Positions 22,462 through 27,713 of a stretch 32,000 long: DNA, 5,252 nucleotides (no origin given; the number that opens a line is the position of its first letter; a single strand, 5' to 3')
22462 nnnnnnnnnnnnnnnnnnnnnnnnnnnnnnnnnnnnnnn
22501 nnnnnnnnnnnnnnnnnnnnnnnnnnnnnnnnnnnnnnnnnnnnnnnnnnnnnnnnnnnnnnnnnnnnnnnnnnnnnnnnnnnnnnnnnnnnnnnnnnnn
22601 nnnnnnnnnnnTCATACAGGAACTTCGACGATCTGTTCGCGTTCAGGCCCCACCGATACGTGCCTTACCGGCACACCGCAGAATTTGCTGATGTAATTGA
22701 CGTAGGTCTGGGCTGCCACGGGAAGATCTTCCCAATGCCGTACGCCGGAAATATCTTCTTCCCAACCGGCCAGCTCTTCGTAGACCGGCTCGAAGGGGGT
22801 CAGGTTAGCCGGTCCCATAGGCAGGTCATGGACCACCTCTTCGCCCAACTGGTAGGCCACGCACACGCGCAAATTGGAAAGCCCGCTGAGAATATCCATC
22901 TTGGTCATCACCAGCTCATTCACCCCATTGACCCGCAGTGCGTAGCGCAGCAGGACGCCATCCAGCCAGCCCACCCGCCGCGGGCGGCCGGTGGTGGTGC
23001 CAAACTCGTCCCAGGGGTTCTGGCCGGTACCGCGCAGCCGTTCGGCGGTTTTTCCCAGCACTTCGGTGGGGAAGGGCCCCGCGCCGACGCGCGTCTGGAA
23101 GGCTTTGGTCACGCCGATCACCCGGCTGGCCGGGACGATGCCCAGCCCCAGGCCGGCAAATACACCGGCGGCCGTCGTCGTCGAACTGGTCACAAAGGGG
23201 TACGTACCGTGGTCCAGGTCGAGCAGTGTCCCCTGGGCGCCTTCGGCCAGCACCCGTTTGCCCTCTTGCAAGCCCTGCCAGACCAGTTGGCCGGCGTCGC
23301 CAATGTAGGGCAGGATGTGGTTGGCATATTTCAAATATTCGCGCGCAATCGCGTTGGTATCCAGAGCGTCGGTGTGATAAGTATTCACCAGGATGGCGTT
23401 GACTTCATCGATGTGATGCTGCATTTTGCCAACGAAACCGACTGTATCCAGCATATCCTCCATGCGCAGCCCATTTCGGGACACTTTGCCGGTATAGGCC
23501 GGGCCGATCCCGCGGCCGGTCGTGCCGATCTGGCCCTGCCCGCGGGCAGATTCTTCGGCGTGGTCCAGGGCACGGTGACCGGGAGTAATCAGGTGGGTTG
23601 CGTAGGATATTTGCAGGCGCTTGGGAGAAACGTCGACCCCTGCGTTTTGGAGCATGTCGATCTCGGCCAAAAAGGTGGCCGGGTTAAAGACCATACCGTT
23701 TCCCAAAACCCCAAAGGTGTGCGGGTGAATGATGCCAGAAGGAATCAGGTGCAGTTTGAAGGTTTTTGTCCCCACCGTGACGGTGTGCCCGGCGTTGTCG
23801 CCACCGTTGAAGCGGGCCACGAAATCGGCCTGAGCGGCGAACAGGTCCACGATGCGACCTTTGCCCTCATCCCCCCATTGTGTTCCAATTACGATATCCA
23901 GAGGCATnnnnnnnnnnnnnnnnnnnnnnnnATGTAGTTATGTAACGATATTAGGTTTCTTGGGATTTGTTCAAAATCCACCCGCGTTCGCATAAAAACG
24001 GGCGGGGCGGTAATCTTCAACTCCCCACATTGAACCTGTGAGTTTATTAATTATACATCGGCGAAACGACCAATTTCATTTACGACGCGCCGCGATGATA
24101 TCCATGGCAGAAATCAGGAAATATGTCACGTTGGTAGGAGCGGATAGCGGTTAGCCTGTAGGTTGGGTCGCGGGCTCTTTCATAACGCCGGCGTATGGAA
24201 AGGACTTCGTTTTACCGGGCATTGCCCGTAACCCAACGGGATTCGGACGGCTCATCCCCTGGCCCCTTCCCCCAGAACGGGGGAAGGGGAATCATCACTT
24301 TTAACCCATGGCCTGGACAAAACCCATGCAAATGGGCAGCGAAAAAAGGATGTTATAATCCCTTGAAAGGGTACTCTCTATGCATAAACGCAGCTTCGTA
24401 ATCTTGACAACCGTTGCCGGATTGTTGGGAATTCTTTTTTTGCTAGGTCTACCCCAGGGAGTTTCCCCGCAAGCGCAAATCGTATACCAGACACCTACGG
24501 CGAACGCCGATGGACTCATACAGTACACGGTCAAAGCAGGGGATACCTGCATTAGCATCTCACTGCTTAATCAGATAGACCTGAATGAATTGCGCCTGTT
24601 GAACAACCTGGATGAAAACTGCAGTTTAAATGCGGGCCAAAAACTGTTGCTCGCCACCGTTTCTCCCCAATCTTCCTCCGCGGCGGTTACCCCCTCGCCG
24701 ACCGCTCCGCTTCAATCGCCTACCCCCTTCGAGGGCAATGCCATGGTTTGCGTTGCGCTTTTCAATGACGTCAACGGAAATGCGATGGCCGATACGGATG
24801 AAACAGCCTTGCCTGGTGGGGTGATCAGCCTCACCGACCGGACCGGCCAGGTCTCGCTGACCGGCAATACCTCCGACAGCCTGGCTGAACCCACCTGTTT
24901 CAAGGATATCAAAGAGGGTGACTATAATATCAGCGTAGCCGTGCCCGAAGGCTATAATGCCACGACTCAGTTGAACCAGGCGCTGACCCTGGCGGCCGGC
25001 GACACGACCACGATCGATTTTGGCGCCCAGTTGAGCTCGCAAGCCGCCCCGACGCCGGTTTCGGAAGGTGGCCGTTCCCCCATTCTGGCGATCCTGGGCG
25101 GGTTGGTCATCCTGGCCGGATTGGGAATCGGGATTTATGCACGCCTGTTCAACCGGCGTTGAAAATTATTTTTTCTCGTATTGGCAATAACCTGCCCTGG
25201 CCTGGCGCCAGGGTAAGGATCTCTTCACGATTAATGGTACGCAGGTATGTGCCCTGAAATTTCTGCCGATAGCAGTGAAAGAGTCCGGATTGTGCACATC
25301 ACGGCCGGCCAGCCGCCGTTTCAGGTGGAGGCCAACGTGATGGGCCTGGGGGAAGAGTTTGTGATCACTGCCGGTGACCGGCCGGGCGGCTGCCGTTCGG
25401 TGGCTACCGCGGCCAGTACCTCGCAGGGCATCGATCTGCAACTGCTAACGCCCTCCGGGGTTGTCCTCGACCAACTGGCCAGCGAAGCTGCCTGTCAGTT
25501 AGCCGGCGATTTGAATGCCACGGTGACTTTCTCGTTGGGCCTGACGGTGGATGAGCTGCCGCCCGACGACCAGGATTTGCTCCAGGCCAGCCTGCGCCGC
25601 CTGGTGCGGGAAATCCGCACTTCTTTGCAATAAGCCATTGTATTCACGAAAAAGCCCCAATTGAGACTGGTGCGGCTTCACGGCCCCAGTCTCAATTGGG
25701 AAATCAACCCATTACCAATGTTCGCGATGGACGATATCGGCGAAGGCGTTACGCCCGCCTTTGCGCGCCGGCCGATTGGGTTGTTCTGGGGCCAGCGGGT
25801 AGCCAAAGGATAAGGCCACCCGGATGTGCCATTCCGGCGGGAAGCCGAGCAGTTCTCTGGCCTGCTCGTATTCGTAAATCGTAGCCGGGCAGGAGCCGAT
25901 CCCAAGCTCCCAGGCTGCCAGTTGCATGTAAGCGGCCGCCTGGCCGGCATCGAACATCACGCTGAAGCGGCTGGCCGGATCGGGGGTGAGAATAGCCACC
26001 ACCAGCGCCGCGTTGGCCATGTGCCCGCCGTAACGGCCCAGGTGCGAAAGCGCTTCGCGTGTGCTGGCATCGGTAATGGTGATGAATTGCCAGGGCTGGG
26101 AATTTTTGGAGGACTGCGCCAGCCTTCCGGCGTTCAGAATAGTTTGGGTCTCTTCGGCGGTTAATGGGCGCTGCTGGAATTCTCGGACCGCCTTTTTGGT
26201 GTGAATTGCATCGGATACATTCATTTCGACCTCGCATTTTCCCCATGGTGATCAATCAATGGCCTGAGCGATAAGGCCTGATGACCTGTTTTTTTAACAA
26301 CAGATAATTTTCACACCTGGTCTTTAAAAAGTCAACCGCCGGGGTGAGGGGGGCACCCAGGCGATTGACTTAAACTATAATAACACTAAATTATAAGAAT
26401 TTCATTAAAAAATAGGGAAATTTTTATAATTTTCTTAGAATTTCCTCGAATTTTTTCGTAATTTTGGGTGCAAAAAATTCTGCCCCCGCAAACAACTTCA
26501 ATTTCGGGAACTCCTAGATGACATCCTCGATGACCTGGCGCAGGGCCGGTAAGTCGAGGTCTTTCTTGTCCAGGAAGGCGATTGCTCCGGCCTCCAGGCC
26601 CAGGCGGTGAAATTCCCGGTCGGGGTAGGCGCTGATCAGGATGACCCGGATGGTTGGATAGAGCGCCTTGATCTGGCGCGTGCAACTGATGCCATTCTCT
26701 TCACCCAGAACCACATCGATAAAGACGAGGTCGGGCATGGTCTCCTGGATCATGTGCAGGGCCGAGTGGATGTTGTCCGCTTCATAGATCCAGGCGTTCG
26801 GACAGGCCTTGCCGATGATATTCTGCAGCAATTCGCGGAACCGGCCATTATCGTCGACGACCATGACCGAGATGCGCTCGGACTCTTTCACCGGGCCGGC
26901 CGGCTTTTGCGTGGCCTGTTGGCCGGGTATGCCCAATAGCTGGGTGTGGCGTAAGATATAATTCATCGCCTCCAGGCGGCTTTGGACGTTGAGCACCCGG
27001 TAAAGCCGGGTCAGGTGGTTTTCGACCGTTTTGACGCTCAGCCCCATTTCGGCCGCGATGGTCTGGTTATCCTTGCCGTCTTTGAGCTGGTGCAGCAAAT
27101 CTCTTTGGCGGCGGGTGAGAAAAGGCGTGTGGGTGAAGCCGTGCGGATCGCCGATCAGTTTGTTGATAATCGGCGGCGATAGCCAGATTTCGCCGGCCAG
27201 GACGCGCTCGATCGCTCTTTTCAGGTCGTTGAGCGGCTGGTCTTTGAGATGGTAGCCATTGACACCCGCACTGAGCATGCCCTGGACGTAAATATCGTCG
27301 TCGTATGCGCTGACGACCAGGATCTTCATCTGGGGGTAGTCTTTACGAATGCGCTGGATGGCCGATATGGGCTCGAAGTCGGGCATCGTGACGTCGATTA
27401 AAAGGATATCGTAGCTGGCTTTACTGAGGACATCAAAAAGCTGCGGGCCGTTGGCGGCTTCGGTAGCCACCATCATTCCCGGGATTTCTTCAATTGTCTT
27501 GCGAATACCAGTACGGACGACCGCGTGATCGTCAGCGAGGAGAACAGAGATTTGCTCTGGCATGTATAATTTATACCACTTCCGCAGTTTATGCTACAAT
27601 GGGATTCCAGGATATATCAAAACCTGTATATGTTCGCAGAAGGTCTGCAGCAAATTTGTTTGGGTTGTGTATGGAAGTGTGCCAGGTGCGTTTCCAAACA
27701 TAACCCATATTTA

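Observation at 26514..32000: Candidate transporter-coupled sugar-sensing system: a kinase with an ABC-ATPase input domain, a REC-HTH-REC regulator and a duplicated ChvE-like binding protein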

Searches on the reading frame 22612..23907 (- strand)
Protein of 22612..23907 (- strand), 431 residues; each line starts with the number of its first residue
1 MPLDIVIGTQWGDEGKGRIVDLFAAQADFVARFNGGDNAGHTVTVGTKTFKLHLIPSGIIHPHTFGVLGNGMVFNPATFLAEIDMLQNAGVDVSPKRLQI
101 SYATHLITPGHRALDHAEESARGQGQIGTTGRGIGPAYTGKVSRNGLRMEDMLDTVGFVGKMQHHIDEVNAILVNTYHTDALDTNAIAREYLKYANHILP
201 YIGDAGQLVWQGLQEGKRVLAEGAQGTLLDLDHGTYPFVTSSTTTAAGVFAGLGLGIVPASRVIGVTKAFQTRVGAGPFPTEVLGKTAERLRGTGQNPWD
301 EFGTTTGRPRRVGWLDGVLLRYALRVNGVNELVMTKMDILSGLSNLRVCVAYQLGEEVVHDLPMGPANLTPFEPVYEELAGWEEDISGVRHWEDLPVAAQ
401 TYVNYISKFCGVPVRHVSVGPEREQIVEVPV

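Call 59: search_protein_families(library=pfam, proteins=[window:22612-23907:-], max_evalue=0.0001)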
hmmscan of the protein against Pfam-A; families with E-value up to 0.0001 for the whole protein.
window:22612-23907:- (431 aa): 1 family
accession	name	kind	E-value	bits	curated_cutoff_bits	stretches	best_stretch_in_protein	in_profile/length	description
PF00709.27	Adenylsucc_synt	-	1.6e-166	554.7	27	1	5-427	1-416/416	Adenylosuccinate synthetase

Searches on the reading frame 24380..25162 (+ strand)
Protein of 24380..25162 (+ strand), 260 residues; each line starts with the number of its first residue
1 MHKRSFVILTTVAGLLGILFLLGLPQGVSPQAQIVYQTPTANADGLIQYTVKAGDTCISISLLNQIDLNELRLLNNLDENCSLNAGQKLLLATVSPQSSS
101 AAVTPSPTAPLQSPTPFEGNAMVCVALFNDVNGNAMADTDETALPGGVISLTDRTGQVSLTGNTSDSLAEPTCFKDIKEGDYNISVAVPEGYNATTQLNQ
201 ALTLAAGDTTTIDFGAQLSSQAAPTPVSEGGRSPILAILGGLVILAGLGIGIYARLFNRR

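Call 6: search_protein_families(library=pfam, proteins=[window:24380-25162:+], max_evalue=0.01)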
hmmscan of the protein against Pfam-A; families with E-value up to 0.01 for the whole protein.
window:24380-25162:+ (260 aa): 3 families
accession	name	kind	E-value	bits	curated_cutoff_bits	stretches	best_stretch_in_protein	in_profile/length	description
PF01476.26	LysM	-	2.7e-10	40.5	20.9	1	49-90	1-41/43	LysM domain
PF17210.9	SdrD_B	-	4.8e-08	33.6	29.7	1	127-198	7-76/112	SdrD B-like domain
PF17802.7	SpaA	-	0.0047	17.5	23.1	1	137-213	9-86/91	Prealbumin-like fold domain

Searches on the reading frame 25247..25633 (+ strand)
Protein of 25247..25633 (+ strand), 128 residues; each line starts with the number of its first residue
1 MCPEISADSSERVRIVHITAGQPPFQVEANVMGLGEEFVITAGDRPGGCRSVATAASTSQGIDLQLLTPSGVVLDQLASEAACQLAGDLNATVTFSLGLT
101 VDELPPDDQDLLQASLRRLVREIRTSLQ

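Call 59: search_protein_families(library=pfam, proteins=[window:25247-25633:+], max_evalue=0.0001)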
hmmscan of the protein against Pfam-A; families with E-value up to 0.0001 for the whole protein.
window:25247-25633:+ (128 aa): 1 family
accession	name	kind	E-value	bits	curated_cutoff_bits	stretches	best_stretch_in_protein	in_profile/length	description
PF21758.2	PAC_bac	-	8.3e-05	22.7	27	0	25-127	5-114/115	Bacterial proteasome assembling chaperone-like protein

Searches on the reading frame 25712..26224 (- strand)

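Call 6: search_protein_families(library=pfam, proteins=[window:25712-26224:-], max_evalue=0.01)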
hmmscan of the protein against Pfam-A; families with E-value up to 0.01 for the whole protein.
window:25712-26224:- (170 aa): 2 families
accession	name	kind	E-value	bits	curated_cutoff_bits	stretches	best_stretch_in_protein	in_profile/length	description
PF00881.29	Nitroreductase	-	1.4e-23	84.4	23.5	2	67-142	85-167/167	Nitroreductase family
PF14512.11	TM1586_NiRdase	-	4e-05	23.8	27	1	2-142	1-132/215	Putative TM nitroreductase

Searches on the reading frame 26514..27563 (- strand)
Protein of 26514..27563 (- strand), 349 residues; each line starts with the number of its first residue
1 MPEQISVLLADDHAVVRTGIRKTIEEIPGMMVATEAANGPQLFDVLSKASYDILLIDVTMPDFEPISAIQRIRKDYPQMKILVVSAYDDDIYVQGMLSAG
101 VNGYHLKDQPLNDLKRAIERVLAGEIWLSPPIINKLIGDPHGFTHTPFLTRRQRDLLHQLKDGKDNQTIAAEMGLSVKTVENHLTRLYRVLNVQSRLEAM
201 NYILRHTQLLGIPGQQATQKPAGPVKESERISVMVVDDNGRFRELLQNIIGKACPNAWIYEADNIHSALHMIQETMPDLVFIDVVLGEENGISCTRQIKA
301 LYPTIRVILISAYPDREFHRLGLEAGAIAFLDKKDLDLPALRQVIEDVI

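Call 6: search_protein_families(library=pfam, proteins=[window:26514-27563:-], max_evalue=0.01)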
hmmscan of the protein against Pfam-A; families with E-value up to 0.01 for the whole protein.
window:26514-27563:- (349 aa): 6 families
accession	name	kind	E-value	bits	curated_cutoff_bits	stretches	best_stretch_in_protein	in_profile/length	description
PF00072.30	Response_reg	-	5.7e-42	142.8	30.2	2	7-118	1-110/111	Response regulator receiver domain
PF00196.25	GerE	-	1.3e-14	54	23.5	1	149-201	3-55/57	Bacterial regulatory proteins, luxR family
PF08281.18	Sigma70_r4_2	-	0.00017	21.6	25.7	1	162-186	25-49/54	Sigma-70, region 4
PF14493.12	HTH_40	-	0.00054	20.6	27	1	159-189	8-38/89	Helix-turn-helix domain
PF13730.12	HTH_36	-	0.0045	17.2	25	1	161-187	20-49/55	Helix-turn-helix domain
PF08279.18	HTH_11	-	0.0063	16.8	25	0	152-187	1-39/55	HTH domain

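Call 7: search_protein_families(library=ncbifam, proteins=[window:26514-27563:-], max_evalue=0.01)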
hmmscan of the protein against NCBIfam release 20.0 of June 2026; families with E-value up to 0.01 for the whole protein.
window:26514-27563:- (349 aa): 107 families (the best 25 are shown)
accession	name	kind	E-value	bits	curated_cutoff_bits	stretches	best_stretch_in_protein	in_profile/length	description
NF052445.1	RespRegMctR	equivalog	1.6e-48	164.8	300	2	4-207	1-203/205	two-component system response regulator MctR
NF011896.0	PRK15369.1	equivalog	1.3e-43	149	242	2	4-205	3-206/211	two component system response regulator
NF007935.0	PRK10651.1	equivalog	2.8e-42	144.3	250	2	3-206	5-213/216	two-component system response regulator NarL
NF007018.1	PRK09483.1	equivalog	9e-38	130.1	280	2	5-207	2-207/217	UvrY/SirA/GacA family response regulator transcription factor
NF047785.1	respo_reg_MadR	equivalog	3.2e-36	124.7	300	2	5-200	1-200/209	MadR family response regulator transcription factor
NF007708.0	PRK10403.1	equivalog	1.6e-32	112.7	343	1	5-204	7-209/215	nitrate/nitrite response regulator protein NarP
NF007419.0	PRK09958.1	equivalog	3e-30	105.3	251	2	8-203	4-198/204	acid-sensing system DNA-binding response regulator EvgA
NF041830.1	RR_TF_ErdR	exception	4.3e-30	105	390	2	6-200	3-202/213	response regulator transcription factor ErdR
NF001965.0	PRK00742.1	subfamily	3.5e-28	98.8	293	2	229-339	2-113/357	chemotaxis-specific protein-glutamate methyltransferase CheB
NF041367.1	CheY_Halo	equivalog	5e-28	97.8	200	2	233-349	1-114/114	chemotaxis protein CheY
NF007403.0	PRK09935.1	equivalog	1.2e-26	93.6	271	2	5-206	4-207/210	fimbria biosynthesis transcriptional regulator FimZ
NF009206.0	PRK12555.1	subfamily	2e-22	79.6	342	2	231-337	1-108/340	chemotaxis-specific protein-glutamate methyltransferase CheB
TIGR01818.1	ntrC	equivalog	3.8e-22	78.7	558.6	2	233-337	1-102/463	nitrogen regulation protein NR(I)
NF007685.0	PRK10360.1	equivalog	1e-21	77.7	258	1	5-199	2-188/196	response regulator transcription factor UhpA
NF007969.0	PRK10693.1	equivalog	2.4e-21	76.1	329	2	6-123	9-122/337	two-component system response regulator RssB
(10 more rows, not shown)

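Call 44: find_encoding_contigs(protein=window:26514-27563:-, flank=10000, max_places=3)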
Protein window:26514-27563:- (349 aa): no gene with exactly this product is on record in the collection.

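Call 46: list_cluster_members(proteins=[P0080, window:26514-27563:-])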
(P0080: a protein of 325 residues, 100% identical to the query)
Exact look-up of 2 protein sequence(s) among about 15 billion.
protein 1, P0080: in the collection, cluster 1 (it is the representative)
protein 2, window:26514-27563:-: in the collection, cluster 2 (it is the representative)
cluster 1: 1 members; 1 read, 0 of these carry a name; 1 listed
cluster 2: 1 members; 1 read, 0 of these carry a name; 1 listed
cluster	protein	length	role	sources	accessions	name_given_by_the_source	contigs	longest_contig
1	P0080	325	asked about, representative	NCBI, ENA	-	-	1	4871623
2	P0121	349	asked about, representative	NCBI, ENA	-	-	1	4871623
